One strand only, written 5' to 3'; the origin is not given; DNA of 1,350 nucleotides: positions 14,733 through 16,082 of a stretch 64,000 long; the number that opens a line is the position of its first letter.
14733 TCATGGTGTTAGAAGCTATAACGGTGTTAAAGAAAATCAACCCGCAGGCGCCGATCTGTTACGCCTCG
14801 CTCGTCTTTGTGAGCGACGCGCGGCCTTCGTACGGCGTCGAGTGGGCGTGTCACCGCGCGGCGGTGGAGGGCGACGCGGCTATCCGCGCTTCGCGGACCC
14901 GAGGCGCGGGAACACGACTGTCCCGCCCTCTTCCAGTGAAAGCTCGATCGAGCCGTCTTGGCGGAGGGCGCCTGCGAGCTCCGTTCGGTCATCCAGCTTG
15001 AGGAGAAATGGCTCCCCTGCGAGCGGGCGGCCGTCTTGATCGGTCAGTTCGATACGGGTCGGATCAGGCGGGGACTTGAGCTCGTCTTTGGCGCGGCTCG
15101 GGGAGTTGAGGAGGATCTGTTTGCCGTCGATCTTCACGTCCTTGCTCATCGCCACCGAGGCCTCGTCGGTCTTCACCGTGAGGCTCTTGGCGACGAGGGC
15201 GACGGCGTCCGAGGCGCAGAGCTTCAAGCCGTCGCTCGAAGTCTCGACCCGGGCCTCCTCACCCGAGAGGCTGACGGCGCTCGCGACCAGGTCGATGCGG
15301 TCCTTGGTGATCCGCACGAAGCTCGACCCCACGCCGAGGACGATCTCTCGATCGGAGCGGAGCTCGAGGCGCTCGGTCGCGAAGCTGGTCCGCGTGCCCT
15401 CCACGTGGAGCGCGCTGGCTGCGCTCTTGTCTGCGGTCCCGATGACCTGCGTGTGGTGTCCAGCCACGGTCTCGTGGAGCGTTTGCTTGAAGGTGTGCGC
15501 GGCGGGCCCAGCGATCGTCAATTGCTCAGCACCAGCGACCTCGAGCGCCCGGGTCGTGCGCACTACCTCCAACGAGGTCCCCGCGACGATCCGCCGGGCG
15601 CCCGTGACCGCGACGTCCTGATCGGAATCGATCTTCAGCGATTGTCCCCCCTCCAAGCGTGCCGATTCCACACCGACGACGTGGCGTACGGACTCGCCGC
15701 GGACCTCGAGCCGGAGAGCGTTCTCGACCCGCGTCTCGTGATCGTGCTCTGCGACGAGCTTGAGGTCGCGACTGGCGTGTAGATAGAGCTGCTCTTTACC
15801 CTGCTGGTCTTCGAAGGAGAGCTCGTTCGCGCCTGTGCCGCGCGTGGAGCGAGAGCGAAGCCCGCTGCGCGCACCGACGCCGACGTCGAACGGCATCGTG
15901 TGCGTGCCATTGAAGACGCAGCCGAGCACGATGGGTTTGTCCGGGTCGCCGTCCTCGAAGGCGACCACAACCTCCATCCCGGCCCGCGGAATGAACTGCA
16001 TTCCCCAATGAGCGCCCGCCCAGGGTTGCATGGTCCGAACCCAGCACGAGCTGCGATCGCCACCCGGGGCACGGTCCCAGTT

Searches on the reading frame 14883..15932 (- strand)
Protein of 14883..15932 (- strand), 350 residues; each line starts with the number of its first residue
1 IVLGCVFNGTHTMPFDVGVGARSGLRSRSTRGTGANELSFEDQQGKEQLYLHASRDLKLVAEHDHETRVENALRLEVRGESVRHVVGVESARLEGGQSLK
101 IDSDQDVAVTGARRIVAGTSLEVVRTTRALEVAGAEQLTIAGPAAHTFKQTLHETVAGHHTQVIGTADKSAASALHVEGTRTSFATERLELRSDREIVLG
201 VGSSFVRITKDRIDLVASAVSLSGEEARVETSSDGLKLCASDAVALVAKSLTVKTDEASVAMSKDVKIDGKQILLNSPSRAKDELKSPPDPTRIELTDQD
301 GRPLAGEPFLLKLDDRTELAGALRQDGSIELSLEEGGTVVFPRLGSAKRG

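Call 94: find_homologous_proteins(query=window:14883-15932:-, max_evalue=0.00001)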
Query window:14883-15932:- (350 aa): 2 proteins with E <= 0.00001 among 8000 candidates.
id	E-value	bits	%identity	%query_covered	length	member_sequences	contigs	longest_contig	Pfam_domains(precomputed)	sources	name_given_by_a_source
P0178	2.4e-49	187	36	99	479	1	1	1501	PF04717.19,PF22178.4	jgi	jgi:type VI secretion system secreted protein VgrG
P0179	1.7e-44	171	36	98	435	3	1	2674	PF04717.19,PF22178.4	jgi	jgi:type VI secretion system secreted protein VgrG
